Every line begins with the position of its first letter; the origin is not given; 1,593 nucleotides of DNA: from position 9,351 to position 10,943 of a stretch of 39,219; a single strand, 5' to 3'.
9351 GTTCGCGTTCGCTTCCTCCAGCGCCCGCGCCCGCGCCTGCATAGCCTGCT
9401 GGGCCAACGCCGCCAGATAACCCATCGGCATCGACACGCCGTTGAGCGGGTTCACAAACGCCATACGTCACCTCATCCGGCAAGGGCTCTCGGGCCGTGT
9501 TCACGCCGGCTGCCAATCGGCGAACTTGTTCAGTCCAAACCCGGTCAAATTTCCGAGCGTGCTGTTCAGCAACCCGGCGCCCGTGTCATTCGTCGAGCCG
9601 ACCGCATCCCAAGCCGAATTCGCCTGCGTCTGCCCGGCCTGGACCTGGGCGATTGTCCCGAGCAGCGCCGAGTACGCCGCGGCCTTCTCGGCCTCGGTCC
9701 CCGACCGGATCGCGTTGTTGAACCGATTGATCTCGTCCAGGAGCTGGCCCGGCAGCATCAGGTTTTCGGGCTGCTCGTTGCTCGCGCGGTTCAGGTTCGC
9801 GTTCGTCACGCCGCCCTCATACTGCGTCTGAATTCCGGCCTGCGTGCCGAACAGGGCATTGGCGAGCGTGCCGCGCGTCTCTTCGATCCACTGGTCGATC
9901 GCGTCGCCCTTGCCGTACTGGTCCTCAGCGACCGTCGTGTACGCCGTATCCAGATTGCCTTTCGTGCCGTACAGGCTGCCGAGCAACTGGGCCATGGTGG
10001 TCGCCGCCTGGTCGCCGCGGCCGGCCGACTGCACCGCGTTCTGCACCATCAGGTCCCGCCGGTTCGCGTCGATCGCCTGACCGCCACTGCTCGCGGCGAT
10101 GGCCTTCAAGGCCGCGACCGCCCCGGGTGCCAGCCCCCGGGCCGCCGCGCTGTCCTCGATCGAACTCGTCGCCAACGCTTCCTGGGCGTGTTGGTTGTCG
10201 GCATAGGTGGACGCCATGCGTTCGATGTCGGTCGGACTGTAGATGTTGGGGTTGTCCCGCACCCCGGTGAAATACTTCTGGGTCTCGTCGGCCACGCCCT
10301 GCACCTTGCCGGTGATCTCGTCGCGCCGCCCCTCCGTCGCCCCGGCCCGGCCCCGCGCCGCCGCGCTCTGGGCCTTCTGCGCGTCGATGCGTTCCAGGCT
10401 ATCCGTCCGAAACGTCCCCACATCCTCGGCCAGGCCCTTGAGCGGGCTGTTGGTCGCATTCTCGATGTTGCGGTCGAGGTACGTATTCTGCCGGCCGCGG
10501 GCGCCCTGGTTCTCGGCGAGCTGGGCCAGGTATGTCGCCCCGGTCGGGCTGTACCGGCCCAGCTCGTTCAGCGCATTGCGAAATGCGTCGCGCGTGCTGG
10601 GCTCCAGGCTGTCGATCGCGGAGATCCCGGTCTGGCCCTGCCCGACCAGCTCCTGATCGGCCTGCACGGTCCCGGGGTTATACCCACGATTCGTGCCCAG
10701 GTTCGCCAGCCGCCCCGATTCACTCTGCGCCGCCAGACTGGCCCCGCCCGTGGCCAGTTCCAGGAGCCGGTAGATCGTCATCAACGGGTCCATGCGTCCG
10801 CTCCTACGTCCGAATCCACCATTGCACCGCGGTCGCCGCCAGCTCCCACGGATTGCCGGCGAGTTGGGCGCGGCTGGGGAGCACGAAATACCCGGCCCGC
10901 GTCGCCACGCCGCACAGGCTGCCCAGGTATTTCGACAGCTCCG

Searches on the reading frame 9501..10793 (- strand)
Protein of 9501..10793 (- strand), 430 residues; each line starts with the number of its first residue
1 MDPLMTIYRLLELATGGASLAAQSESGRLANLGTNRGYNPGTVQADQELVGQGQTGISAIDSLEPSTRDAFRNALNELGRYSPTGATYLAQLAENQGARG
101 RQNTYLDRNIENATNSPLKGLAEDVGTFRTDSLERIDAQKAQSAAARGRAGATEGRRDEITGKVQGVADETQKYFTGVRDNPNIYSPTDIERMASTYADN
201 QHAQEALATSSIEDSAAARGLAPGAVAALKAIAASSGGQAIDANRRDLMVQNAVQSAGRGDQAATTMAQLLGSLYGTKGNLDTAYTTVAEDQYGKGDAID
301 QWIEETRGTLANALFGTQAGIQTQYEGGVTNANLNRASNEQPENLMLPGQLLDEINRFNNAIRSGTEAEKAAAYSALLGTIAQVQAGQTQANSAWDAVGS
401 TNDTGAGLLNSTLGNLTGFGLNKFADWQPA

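Call 53: find_homologous_proteins(query=window:9501-10793:-)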
Query window:9501-10793:- (430 aa): 6 proteins with E <= 0.001 among 8000 candidates.
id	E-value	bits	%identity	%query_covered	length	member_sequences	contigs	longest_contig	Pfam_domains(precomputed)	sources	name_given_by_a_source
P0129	1.3e-269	912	100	100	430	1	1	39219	-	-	-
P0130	1.5e-89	320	47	96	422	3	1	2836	-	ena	-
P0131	5.3e-80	288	44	91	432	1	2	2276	-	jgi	jgi:hypothetical protein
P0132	3.1e-73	266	43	87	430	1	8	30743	-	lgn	-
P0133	1.7e-51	194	41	86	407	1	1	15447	-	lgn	-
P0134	4.9e-49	186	41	87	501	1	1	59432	PF13884.12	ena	-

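Call 54: find_encoding_contigs(protein=P0132, flank=10000, max_places=4)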
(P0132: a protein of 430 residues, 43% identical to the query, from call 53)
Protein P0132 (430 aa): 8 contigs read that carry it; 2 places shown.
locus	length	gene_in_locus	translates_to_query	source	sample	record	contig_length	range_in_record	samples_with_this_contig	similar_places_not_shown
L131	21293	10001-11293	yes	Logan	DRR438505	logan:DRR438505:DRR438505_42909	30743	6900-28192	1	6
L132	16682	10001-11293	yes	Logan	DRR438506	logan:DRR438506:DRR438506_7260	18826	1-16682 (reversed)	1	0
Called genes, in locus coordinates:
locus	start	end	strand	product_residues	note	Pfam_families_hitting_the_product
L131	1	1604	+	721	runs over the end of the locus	PF23899:SU10_portal (weak), PF16510:P22_portal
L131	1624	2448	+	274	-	-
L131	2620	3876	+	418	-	-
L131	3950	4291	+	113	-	-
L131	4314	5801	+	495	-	-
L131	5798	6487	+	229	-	-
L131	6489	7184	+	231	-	-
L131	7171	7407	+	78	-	-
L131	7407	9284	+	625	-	-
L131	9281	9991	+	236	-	PF07484:Collar (weak)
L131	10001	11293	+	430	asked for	-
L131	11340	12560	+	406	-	-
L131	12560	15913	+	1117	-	-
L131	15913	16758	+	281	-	-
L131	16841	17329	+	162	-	-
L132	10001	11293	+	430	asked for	-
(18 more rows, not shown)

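Call 55: find_encoding_contigs(protein=P0134, flank=10000, max_places=2)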
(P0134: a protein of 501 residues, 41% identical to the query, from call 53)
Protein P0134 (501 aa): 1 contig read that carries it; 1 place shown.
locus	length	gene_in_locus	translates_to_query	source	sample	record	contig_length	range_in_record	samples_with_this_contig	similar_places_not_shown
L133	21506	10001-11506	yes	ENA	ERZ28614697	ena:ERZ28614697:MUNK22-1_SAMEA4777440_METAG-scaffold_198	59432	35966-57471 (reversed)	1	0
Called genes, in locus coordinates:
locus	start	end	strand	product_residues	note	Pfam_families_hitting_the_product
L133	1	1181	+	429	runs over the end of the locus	-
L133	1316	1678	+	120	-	-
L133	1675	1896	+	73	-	-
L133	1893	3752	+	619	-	PF17161:DUF5123 (faint)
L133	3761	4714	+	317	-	-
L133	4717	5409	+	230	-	-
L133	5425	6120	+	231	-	-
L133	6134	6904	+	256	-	-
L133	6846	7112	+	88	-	-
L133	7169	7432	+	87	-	-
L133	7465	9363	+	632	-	-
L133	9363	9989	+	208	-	-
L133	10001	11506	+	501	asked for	PF13884:Peptidase_S74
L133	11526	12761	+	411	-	-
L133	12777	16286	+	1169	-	-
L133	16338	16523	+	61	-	-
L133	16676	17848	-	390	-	-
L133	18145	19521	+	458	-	PF14821:Thr_synth_N, PF00291:PALP, PF24857:THR4_C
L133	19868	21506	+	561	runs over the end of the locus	-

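Call 56: find_encoding_contigs(protein=P0133, flank=10000, max_places=2)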
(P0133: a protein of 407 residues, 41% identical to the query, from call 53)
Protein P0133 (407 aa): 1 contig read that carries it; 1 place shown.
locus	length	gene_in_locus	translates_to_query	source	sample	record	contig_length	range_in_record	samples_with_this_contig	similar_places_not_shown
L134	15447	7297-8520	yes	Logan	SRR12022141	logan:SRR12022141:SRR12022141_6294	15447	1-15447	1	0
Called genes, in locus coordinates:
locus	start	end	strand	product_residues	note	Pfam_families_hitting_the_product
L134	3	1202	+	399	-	?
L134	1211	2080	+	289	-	-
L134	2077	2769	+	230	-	PF24175:SU10_adaptor (weak)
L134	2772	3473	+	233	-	-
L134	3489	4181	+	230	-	-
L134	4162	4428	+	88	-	-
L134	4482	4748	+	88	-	-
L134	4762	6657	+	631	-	-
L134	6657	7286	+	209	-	-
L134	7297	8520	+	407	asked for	-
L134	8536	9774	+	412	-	-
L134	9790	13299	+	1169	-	-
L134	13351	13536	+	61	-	-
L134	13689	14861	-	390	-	-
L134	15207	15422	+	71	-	-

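Call 98: find_related_loci(query=L133:18145-19521:+, collection=genome_contigs, flank=3000)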
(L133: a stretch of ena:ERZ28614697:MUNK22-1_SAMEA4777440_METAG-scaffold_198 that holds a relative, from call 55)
Query L133:18145-19521:+ (458 aa) in genome_contigs; peptide patterns used: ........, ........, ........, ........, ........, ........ (x = any residue, [..] = any of these).
600 stretches matched a pattern (row limit reached: there are more); 561 encode a relative of the query (tblastn E <= 1e-3); the best 80 are kept; 80 distinct loci.
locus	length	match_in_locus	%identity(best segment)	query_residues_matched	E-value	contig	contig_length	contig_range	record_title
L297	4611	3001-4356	77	1-452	0e+0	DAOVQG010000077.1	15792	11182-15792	MAG TPA_asm: Phycisphaerales bacterium isolate CSMAG_1569 CSMAG_1569_k141_108073_length_15792_cov_27.9844, whole genome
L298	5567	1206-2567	77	1-454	0e+0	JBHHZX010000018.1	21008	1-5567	MAG: Phycisphaerae bacterium isolate K_3_bin.53 NODE_676_length_21008_cov_6.135828, whole genome shotgun sequence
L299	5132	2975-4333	75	1-453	0e+0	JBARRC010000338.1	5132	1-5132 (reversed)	MAG: Phycisphaerae bacterium isolate MFD13433_ilm_asm_bin31 k127_47369, whole genome shotgun sequence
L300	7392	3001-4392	73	1-454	0e+0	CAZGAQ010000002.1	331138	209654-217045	MAG TPA_asm: uncultured Planctomycetales bacterium isolate binchicken_co117_435 genome assembly, contig: NODE_16_length_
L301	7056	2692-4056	75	1-455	0e+0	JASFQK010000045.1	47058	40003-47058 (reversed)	MAG: Phycisphaerae bacterium isolate D0819S20remetaG_Bin_321 D0819S20remetaG_FD_scaffold_95_c1, whole genome shotgun seq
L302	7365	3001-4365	73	1-455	0e+0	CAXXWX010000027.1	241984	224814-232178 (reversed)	MAG: Phycisphaerae bacterium isolate e6993cc0-709b-411a-8bd5-6f5b4bf9d55c genome assembly, contig: contig_27, whole geno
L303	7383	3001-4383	74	1-455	0e+0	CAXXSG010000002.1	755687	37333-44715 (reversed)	MAG: Desulfuromonadales bacterium isolate 6016047e-6e17-45bc-a6b3-1d06a646f10b genome assembly, contig: contig_2, whole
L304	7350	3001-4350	74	5-454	0e+0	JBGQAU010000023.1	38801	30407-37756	MAG: Acidobacteriota bacterium isolate OBJ2_061818_130_23 k141_816489_length_38801_cov_11.1016, whole genome shotgun seq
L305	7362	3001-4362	74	1-454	0e+0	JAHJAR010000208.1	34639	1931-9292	MAG: Planctomycetota bacterium isolate Modern_marine.mb.222 Modern_marine.mb.222_k141_1363656, whole genome shotgun sequ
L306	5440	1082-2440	74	2-454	0e+0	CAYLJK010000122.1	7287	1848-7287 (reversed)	MAG TPA_asm: uncultured Gemmatimonadales bacterium isolate binchicken_co107_112 genome assembly, contig: NODE_21667_leng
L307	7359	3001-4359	73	2-454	0e+0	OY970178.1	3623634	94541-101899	MAG: Candidatus Eisenbacteria bacterium isolate MFD05942.bin.c.1 genome assembly, chromosome: 1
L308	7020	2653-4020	73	1-450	0e+0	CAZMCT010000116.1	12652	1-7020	MAG TPA_asm: uncultured Planctomycetales bacterium isolate binchicken_co274_500 genome assembly, contig: NODE_12381_leng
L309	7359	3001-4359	72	2-454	0e+0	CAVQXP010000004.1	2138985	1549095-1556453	MAG: Candidatus Eisenbacteria bacterium isolate MFD04716.bin.1.114 genome assembly, contig: contig_24372, whole genome s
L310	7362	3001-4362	72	1-454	0e+0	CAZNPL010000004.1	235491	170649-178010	MAG TPA_asm: uncultured Phycisphaeraceae bacterium isolate SRP141376_co2_188 genome assembly, contig: NODE_63_length_235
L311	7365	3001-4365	72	1-455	0e+0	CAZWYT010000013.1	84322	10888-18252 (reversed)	MAG TPA_asm: uncultured Planctomycetales bacterium isolate binchicken_co119_111 genome assembly, contig: NODE_240_length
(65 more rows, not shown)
